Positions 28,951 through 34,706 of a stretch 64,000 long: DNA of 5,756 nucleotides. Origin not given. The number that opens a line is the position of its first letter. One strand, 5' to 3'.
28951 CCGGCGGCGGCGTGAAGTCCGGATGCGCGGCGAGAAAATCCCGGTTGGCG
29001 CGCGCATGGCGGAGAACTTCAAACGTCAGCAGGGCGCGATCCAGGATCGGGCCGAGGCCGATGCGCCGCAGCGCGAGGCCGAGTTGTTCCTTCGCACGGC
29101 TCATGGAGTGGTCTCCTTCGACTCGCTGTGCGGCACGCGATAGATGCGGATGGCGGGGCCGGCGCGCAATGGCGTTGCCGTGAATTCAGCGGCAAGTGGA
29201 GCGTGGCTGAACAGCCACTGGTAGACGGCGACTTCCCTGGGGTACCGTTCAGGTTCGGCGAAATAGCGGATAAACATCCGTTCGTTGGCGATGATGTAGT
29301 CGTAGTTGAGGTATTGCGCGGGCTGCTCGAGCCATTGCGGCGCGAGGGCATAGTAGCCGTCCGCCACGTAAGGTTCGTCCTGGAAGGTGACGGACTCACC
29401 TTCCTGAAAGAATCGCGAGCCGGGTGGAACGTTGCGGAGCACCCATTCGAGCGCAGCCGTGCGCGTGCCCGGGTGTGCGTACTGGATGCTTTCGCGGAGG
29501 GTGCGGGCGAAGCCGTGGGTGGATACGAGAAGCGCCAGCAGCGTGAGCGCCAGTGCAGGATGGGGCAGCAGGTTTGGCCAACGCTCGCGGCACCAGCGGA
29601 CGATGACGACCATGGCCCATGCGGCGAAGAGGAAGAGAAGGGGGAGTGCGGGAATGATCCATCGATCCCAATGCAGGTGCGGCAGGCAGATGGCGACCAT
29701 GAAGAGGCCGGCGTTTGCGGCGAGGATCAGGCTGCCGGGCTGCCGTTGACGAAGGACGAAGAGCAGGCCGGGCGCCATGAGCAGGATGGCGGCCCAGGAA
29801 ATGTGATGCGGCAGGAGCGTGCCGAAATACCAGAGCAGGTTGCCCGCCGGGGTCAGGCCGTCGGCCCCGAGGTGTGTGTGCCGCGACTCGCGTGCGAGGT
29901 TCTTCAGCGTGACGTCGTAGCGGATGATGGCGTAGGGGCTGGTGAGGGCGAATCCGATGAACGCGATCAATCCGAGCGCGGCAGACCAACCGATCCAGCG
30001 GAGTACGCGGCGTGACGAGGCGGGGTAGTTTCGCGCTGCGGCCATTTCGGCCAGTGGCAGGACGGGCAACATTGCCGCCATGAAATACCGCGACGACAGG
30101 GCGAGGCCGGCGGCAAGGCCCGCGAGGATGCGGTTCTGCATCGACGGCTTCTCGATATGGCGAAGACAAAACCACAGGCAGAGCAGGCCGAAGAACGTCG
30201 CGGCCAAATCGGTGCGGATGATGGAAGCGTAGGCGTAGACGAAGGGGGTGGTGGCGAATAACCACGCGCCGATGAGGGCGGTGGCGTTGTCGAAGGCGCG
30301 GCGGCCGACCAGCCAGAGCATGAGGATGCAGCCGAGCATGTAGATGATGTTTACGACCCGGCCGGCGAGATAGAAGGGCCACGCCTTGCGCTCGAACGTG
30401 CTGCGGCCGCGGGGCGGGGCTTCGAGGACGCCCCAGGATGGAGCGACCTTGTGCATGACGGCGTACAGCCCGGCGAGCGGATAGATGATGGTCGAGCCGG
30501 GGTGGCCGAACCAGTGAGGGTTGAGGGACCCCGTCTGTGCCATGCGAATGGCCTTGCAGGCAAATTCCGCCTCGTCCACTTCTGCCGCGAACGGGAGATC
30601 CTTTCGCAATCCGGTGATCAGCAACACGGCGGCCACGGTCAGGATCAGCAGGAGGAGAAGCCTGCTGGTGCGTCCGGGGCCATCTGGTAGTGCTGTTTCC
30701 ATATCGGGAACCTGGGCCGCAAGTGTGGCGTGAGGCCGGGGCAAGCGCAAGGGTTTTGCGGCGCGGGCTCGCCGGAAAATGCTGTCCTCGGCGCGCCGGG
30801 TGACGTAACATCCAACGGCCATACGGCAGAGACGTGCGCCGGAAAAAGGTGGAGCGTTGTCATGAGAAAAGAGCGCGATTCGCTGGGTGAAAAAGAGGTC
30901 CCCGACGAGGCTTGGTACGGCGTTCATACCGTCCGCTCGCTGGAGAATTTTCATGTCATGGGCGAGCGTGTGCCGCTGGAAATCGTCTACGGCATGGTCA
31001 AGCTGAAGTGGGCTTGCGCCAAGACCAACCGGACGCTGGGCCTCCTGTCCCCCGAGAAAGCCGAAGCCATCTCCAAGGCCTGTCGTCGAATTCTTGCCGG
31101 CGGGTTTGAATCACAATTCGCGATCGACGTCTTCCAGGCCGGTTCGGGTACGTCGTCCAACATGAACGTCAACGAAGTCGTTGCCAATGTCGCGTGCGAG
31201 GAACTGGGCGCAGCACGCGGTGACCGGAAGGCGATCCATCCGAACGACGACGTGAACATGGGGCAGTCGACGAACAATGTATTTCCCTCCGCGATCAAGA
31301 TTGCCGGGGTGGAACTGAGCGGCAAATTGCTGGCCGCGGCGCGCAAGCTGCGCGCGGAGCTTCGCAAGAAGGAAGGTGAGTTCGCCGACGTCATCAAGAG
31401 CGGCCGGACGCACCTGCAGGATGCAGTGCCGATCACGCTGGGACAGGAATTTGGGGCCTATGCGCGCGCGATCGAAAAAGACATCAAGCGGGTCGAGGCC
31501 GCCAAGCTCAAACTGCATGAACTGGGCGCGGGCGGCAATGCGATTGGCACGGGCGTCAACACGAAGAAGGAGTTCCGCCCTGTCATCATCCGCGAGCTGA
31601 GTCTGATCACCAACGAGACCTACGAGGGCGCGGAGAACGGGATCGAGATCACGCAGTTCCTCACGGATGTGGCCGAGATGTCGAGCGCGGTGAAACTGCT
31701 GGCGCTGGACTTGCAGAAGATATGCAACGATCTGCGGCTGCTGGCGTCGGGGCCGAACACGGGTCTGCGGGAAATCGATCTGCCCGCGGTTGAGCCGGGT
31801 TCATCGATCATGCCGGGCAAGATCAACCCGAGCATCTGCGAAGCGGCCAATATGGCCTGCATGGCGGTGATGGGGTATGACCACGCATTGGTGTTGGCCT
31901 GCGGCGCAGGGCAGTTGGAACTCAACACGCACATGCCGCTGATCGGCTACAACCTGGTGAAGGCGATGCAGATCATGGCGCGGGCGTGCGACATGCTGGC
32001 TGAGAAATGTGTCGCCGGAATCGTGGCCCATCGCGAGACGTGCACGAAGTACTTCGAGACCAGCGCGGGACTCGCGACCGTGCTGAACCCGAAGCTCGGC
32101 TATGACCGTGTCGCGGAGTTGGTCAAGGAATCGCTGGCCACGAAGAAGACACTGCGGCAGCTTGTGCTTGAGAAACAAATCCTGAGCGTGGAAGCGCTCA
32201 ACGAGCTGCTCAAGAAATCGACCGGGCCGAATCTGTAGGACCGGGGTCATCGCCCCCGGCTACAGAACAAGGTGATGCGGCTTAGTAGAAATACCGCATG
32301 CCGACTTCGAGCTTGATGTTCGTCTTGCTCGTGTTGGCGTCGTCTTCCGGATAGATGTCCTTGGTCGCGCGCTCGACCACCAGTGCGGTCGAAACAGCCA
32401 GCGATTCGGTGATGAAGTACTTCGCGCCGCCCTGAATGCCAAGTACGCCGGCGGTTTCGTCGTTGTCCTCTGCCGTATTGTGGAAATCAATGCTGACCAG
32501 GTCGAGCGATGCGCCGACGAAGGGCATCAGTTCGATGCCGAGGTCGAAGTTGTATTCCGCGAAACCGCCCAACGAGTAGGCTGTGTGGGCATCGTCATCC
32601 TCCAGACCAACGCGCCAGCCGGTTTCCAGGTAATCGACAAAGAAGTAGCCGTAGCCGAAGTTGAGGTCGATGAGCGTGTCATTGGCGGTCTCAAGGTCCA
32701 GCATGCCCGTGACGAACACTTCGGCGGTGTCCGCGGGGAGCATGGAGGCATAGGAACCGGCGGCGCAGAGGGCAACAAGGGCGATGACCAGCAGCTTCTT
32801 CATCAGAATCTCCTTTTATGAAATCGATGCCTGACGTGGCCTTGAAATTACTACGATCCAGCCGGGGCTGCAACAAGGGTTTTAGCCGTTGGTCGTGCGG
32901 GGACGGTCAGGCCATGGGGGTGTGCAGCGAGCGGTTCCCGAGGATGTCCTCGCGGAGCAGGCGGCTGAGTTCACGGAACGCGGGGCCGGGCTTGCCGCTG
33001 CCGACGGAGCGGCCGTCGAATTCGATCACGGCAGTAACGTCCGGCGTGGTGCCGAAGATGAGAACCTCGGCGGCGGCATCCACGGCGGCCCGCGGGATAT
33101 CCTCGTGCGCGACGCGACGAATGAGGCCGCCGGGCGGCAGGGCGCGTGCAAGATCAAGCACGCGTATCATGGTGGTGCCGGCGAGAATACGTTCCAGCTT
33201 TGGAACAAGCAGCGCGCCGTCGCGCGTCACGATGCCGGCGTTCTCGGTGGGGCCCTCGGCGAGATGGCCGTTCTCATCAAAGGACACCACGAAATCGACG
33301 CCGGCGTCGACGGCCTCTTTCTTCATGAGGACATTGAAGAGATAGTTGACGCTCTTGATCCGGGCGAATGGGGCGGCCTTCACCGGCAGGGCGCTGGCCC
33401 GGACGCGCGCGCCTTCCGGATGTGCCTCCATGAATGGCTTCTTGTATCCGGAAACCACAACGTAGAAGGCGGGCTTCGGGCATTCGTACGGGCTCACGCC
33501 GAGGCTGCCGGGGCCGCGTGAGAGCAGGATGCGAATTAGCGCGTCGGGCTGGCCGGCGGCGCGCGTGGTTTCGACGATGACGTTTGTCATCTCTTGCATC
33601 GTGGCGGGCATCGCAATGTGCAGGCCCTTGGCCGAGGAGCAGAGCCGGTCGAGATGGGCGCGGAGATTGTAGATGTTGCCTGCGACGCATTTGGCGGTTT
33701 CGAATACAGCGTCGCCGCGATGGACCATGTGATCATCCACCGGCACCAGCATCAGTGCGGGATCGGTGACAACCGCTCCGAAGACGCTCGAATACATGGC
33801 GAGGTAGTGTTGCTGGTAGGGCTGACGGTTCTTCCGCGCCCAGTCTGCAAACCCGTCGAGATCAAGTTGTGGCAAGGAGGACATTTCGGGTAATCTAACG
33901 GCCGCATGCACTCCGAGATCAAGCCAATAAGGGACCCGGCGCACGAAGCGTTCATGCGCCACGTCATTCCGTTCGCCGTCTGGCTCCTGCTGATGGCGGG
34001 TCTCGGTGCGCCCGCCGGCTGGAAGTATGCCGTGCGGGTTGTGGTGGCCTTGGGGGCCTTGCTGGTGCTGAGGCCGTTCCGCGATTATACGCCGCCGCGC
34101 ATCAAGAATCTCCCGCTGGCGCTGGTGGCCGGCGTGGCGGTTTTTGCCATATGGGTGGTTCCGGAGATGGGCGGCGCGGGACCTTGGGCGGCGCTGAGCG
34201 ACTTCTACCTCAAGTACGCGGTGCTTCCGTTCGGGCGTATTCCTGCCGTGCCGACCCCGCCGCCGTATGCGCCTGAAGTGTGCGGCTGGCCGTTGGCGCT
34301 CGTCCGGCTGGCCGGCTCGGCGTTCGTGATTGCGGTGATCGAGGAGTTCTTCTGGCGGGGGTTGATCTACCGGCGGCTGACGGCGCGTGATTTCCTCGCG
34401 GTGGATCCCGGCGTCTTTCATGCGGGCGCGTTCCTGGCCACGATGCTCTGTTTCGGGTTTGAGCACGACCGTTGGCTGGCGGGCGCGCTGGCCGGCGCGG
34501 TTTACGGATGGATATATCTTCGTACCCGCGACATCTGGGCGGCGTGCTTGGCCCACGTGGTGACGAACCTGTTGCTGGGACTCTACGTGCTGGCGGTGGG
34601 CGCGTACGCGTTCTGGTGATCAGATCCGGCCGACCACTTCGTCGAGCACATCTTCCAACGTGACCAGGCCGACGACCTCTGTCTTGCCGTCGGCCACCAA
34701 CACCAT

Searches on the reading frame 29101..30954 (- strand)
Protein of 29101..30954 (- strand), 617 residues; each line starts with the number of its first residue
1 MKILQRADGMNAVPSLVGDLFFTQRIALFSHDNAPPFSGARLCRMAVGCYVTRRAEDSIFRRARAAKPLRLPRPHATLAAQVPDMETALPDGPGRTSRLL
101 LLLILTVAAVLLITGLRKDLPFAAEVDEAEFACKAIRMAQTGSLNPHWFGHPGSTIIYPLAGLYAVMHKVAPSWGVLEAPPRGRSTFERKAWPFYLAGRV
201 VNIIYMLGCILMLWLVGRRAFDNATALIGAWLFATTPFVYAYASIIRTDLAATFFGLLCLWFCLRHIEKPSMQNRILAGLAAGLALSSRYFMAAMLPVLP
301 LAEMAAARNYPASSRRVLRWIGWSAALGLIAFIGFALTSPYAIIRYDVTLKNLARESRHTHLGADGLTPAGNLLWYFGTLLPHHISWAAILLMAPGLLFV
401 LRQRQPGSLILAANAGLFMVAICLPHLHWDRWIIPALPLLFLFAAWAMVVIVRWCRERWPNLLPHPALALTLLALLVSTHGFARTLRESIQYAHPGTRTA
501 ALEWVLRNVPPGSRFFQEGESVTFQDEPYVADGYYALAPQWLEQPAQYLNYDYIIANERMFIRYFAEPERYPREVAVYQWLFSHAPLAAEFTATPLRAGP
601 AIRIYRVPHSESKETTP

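Call 65: search_protein_families(library=pfam, proteins=[window:29101-30954:-], max_evalue=0.0001)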
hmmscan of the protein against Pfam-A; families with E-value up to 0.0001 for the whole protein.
window:29101-30954:- (617 aa): 2 families
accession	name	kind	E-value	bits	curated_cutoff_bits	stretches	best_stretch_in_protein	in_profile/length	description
PF13231.12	PMT_2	-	1.5e-13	51.7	26.1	1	197-331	23-153/160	Dolichyl-phosphate-mannose-protein mannosyltransferase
PF02366.24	PMT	-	1.2e-05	25.4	22.7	1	197-306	84-200/245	Dolichyl-phosphate-mannose-protein mannosyltransferase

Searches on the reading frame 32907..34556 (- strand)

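Call 65: search_protein_families(library=pfam, proteins=[window:32907-34556:-], max_evalue=0.0001)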
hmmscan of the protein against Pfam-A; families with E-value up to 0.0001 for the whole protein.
window:32907-34556:- (549 aa): 1 family
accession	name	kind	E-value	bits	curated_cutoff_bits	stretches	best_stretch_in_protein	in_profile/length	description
PF01063.24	Aminotran_4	-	1.4e-44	153.1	28.5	1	284-511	2-221/223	Amino-transferase class IV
